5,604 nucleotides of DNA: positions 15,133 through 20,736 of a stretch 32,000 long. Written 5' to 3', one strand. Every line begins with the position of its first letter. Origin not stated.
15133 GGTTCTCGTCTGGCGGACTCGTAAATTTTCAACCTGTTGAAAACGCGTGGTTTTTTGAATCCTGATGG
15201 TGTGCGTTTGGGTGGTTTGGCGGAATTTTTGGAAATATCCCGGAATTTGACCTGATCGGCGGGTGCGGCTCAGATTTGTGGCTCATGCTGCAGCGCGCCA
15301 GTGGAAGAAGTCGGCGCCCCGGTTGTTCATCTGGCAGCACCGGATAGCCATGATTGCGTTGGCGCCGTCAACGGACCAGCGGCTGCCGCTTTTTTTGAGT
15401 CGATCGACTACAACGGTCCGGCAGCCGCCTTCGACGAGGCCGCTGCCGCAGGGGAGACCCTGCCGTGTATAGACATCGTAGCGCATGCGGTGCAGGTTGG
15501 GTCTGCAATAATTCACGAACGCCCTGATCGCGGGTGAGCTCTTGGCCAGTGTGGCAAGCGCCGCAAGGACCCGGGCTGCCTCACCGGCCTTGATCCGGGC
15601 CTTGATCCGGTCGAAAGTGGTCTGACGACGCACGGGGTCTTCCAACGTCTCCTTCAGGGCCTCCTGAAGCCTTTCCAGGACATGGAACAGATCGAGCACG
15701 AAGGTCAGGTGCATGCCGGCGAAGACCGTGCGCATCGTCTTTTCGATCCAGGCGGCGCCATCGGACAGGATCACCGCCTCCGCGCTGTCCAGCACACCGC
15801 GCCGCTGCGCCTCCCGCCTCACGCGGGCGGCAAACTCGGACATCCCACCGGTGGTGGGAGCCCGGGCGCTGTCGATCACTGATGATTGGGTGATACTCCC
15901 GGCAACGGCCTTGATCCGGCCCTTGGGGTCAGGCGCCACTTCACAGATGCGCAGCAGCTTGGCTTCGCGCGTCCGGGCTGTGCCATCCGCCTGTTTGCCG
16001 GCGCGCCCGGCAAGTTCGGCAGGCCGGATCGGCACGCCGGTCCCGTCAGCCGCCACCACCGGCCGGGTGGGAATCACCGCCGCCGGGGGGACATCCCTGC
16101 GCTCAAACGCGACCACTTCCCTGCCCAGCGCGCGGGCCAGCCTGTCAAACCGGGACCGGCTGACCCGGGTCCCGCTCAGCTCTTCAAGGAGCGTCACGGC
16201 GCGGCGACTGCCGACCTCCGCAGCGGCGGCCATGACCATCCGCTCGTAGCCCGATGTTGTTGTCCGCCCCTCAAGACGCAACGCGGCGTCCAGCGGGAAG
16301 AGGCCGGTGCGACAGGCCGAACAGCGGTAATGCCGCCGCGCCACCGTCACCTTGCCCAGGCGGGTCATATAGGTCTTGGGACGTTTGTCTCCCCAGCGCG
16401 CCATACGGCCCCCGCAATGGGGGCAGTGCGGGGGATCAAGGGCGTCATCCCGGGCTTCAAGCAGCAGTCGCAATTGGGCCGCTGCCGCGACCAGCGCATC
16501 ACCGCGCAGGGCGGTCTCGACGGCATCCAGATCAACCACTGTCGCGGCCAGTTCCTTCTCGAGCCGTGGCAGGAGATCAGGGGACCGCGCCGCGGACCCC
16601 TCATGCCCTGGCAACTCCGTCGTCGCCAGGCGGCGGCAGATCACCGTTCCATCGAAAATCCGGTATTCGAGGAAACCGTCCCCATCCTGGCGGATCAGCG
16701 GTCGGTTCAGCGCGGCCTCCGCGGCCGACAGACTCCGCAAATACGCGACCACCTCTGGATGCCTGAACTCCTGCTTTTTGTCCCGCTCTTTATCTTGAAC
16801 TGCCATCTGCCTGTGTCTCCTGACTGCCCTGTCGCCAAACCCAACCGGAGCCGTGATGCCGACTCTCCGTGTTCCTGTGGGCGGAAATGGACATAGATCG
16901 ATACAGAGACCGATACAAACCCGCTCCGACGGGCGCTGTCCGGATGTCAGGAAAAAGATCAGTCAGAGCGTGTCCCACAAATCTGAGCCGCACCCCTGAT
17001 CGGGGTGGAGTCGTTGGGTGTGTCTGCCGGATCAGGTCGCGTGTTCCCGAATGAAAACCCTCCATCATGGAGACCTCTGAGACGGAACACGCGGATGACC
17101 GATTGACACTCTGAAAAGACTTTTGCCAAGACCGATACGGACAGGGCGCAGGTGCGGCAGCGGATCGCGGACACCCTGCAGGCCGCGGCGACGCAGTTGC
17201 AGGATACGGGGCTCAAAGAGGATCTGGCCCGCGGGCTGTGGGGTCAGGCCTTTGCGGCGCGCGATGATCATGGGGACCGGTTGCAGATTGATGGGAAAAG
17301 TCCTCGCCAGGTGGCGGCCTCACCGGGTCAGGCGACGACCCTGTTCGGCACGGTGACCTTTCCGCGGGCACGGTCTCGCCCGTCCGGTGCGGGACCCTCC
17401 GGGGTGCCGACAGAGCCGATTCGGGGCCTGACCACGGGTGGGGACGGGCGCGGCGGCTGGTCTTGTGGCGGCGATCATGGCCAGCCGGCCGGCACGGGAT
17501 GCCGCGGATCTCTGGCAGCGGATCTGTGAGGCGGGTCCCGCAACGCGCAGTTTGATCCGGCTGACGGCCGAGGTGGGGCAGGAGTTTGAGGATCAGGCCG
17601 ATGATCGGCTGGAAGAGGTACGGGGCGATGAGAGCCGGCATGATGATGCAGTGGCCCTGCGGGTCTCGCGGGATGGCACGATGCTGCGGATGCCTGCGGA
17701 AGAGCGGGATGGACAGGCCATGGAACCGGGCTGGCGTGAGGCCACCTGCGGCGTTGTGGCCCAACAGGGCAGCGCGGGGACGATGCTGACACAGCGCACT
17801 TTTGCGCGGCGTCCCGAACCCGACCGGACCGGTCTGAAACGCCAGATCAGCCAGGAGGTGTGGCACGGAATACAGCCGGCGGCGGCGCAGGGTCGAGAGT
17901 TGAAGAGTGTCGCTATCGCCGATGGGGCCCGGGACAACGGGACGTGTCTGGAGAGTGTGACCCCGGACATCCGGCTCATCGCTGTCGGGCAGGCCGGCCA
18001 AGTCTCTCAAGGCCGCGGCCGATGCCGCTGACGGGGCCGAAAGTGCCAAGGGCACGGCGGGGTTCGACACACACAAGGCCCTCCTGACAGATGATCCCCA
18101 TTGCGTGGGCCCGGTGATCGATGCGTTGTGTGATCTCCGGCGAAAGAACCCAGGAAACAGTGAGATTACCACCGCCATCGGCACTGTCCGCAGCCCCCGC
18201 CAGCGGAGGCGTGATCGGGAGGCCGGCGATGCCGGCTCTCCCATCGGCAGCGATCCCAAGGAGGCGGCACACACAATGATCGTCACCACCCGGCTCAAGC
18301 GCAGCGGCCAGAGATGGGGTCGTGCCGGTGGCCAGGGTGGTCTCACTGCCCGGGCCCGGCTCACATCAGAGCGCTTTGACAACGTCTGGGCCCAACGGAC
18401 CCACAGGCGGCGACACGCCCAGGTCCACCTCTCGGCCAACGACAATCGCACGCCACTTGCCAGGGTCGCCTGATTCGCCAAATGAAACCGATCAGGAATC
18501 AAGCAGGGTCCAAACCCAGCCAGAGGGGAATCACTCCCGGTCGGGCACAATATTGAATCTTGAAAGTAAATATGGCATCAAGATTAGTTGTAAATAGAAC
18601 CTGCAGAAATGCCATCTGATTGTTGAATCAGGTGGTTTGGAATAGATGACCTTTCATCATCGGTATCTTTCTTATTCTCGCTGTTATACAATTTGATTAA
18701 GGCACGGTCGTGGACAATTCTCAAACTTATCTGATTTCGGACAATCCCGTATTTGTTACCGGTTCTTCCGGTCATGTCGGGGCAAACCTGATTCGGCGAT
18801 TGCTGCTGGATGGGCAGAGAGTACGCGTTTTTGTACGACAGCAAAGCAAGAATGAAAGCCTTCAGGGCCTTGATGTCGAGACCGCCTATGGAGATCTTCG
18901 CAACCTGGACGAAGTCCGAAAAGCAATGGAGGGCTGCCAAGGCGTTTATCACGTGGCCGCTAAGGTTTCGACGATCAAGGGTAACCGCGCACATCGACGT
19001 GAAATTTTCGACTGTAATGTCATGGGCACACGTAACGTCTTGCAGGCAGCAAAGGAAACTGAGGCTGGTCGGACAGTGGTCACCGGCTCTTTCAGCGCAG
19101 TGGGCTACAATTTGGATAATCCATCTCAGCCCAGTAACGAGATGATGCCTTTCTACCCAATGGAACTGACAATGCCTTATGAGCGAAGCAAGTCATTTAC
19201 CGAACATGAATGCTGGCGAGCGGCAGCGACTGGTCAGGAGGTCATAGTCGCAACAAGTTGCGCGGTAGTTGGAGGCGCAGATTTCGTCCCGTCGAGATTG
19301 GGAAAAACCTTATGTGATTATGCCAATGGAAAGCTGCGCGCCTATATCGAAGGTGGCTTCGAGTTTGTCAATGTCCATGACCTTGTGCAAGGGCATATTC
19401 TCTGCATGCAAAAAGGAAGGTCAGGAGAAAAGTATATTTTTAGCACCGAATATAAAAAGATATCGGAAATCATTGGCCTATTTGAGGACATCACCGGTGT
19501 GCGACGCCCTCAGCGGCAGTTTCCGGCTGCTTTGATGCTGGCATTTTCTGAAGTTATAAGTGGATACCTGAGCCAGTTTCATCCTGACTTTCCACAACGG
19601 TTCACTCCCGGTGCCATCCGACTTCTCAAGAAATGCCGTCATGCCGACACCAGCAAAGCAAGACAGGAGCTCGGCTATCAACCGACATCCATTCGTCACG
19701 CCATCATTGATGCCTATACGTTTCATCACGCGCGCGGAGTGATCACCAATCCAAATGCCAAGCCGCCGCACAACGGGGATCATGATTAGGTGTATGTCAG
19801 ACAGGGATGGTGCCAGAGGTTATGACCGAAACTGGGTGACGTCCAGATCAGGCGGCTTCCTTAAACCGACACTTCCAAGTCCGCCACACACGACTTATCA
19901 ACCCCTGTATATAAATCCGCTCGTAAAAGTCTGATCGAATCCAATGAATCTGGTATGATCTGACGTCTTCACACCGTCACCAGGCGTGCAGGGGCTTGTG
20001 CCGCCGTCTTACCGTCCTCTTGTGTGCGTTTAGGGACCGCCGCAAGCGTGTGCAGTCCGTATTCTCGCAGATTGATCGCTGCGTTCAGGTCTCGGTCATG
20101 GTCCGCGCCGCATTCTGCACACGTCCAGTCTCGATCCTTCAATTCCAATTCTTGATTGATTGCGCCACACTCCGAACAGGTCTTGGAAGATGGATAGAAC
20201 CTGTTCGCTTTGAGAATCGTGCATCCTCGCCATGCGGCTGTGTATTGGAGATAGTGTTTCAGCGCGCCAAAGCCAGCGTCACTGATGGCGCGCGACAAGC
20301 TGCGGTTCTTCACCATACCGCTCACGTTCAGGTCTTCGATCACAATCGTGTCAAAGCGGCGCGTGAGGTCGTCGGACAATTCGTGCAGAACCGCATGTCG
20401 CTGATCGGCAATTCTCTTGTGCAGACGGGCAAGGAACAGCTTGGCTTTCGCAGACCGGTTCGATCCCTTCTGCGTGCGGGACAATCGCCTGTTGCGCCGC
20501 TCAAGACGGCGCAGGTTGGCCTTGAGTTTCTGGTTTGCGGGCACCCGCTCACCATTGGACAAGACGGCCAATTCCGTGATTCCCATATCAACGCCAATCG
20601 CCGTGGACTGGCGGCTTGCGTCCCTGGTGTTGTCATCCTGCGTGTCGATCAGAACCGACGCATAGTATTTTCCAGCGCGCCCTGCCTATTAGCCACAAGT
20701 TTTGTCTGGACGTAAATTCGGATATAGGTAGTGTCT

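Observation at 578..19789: IS-shattered gene set for sterol-like lipid tailoring and export (SMT + GPP34-P450 + SSD-type RND + SDR)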

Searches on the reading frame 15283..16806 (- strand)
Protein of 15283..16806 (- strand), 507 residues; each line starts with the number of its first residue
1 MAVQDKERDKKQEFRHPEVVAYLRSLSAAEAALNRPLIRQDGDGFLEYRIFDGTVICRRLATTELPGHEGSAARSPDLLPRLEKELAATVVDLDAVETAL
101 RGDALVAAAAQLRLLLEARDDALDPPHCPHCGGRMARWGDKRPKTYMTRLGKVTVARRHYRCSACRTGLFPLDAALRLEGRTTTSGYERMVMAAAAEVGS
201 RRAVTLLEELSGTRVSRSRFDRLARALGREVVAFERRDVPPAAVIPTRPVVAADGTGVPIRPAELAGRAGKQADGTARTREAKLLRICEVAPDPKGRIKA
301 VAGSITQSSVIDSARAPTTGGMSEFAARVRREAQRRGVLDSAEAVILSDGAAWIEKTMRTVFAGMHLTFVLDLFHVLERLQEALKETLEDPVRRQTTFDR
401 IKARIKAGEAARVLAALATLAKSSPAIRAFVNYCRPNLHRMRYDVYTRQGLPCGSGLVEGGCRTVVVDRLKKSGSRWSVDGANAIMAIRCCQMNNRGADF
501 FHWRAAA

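Call 6: search_protein_families(library=pfam, proteins=[window:15283-16806:-], max_evalue=0.01)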
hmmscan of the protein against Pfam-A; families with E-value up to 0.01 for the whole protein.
window:15283-16806:- (507 aa): 3 families
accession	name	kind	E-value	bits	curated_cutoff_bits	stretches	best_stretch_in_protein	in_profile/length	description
PF06782.17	UPF0236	-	1.6e-09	37.6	24.3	1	344-495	236-388/400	Uncharacterised protein family (UPF0236)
PF12760.12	Zn_ribbon_IS1595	-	0.00068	20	25.4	1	126-167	19-45/46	Transposase zinc-ribbon domain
PF00872.24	Transposase_mut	-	0.0029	17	21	1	115-262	38-174/379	Transposase, Mutator family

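Call 59: search_protein_families(library=ncbifam, proteins=[window:15283-16806:-], max_evalue=0.001)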
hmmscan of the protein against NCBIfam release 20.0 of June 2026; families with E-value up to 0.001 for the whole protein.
window:15283-16806:- (507 aa): 6 families
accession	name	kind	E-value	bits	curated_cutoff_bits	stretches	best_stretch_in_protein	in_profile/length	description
NF033572.1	transpos_ISKra4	equivalog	9.4e-69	232.5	205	1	107-496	46-421/422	ISKra4 family transposase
NF033529.1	transpos_ISLre2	equivalog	7.1e-25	88.1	200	1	151-495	1-321/382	ISLre2 family transposase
NF041731.2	transpos_ISH6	equivalog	4.6e-21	75.1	240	2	91-261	13-186/414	ISH6 family transposase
NF033543.2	transpos_IS256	equivalog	1.2e-06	27.7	150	0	136-262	19-135/338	IS256 family transposase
NF033550.5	transpos_ISL3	equivalog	3.4e-06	26.4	180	1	126-227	11-115/370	ISL3 family transposase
NF046004.1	ICE_Mbov_0401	equivalog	5.4e-05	22.6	162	1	341-388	205-248/369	Mbov_0401 family ICE element transposase-like protein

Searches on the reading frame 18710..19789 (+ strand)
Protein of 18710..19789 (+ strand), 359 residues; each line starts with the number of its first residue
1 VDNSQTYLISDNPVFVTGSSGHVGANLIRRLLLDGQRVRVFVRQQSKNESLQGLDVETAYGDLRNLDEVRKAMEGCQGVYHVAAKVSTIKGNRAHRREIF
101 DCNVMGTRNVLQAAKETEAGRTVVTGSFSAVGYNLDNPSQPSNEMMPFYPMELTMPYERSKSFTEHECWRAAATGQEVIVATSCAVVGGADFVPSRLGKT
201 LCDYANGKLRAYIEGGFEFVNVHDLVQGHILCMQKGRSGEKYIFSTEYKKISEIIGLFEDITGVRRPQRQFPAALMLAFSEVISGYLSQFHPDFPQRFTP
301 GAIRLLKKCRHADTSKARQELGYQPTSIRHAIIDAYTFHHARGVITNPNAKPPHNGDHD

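Call 3: search_protein_families(library=pfam, proteins=[window:18710-19789:+], max_evalue=0.01)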
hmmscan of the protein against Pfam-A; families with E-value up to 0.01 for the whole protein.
window:18710-19789:+ (359 aa): 9 families
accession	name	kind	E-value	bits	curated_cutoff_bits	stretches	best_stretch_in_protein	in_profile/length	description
PF01370.27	Epimerase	-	1.3e-31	110.3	20.9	1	14-242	1-237/240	NAD dependent epimerase/dehydratase family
PF01073.25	3Beta_HSD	-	5.3e-20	72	22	1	16-170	2-159/280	3-beta hydroxysteroid dehydrogenase/isomerase family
PF16363.11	GDP_Man_Dehyd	-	6.3e-20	72.3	27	1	15-326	1-322/332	GDP-mannose 4,6 dehydratase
PF13460.12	NAD_binding_10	-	2.6e-15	57.2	27.2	1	18-144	1-114/184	NAD(P)H-binding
PF07993.18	NAD_binding_4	-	1.5e-12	47.7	20.1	2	68-186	81-207/258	Male sterility protein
PF02719.21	Polysacc_synt_2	-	3.5e-09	36.7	20.2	1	14-125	1-126/293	Polysaccharide biosynthesis protein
PF05368.20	NmrA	-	8.6e-08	32.5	27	1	13-84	4-78/298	NmrA-like family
PF04321.23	RmlD_sub_bind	-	0.0017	17.9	27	1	14-119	3-94/287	RmlD substrate binding domain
PF00106.31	adh_short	-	0.0087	16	26.6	0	14-128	3-137/195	short chain dehydrogenase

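Call 4: search_protein_families(library=ncbifam, proteins=[window:18710-19789:+], max_evalue=0.01)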
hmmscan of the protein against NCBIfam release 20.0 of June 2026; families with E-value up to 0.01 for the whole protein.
window:18710-19789:+ (359 aa): 37 families (the best 25 are shown)
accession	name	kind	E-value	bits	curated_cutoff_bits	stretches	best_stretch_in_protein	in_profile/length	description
NF052578.1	StrlDmthSdmBMthl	equivalog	1.3e-91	307.8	600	1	15-345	4-328/328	sterol demethylase protein SdmB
TIGR03466.1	HpnA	hypoth_equivalog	9.3e-71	238.4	367.65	1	13-344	2-326/327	hopanoid-associated sugar epimerase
NF042422.1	oxyalk_red_OleD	equivalog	1.3e-22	80.6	580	1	14-234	3-216/329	2-alkyl-3-oxoalkanoate reductase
NF042423.1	oxyalk_red_Shew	equivalog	1.7e-21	76.6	580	1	13-191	10-179/331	2-alkyl-3-oxoalkanoate reductase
TIGR04180.1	EDH_00030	hypoth_equivalog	2.3e-17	63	475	1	14-131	1-125/297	NAD-dependent 4,6-dehydratase LegB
NF041293.1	G6PDh_Azf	equivalog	6.4e-12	45.4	400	1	11-133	2-121/252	NAD-dependent glucose-6-phosphate dehydrogenase Azf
TIGR01179.1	galE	equivalog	5.5e-11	41.9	262.3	1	14-166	2-154/332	UDP-glucose 4-epimerase GalE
NF050030.1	thlkprotThyD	equivalog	4.9e-10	39.1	400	1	14-134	3-127/305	thylakoid membrane protein ThyD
TIGR01746.1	Thioester-redct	subfamily_domain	5.8e-10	38.9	213.35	2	74-181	87-190/371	thioester reductase domain-containing protein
TIGR01181.1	dTDP_gluc_dehyt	equivalog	8.2e-10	38.3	365.1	1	14-250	2-248/321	dTDP-glucose 4,6-dehydratase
TIGR04130.1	FnlA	equivalog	1.1e-09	37.7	730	1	11-130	4-127/337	UDP-N-acetylglucosamine 4,6-dehydratase/5-epimerase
TIGR02622.1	CDP_4_6_dhtase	equivalog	1.5e-09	37.5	278.45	1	11-197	4-202/352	CDP-glucose 4,6-dehydratase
TIGR01777.1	yfcH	hypoth_equivalog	1.3e-08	34.8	207.35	1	14-145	1-127/292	TIGR01777 family oxidoreductase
NF004520.0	PRK05865.1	equivalog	2.3e-08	32.4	1509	1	14-128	3-104/854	sugar epimerase family protein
NF043036.1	ErythonDh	equivalog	2.6e-08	33.4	325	1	14-137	3-135/321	D-erythronate dehydrogenase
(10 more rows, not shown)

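Call 20: find_encoding_contigs(protein=window:18710-19789:+, flank=10000, max_places=6)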
Protein window:18710-19789:+ (359 aa): no gene with exactly this product is on record in the collection.

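Call 21: find_encoding_contigs(protein=window:18710-19786:+, flank=10000, max_places=6)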
Protein seq(359 aa) (359 aa): no gene with exactly this product is on record in the collection.

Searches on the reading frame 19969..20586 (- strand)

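Call 6: search_protein_families(library=pfam, proteins=[window:19969-20586:-], max_evalue=0.01)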
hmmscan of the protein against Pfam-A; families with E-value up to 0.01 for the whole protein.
window:19969-20586:- (205 aa): 4 families
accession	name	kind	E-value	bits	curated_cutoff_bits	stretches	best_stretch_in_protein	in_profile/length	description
PF07282.18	Cas12f1-like_TNB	-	2e-22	79.5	26.3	1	106-173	1-60/60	Cas12f1-like, TNB domain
PF01385.25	OrfB_IS605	-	1.2e-19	71.1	30.5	1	1-95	23-120/120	Probable transposase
PF12760.12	Zn_ribbon_IS1595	-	0.007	16.8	25.4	0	130-161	14-45/46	Transposase zinc-ribbon domain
PF13248.11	Zn_ribbon_3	-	0.0094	15.8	27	0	135-162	3-25/26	zinc-ribbon domain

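Call 59: search_protein_families(library=ncbifam, proteins=[window:19969-20586:-], max_evalue=0.001)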
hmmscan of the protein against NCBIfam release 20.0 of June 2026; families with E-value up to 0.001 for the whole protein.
window:19969-20586:- (205 aa): 6 families
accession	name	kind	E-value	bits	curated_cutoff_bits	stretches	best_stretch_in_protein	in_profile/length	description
NF038281.1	IS200_TnpB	exception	2.2e-55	188.2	425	1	1-177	182-359/360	IS200/IS605 family element RNA-guided endonuclease TnpB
NF040570.1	guided_TnpB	subfamily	8.1e-54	183.4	100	1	1-174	202-387/389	RNA-guided endonuclease TnpB family protein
NF038280.1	IS607_TnpB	exception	2.8e-53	181.4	350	1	1-195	209-412/431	IS607 family element RNA-guided endonuclease TnpB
NF038192.1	V_cas_c2c8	exception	2.2e-11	43.6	350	1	1-105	269-416/457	type V CRISPR-associated protein C2c8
NF049972.1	CRISPR_Cas12f2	exception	5.3e-11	42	450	1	2-180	334-522/524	type V CRISPR-associated effector Cas12f2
TIGR01766.2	TIGR01766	domain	3.9e-08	33.7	32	1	59-133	5-82/82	IS200/IS605 family accessory protein TnpB-related protein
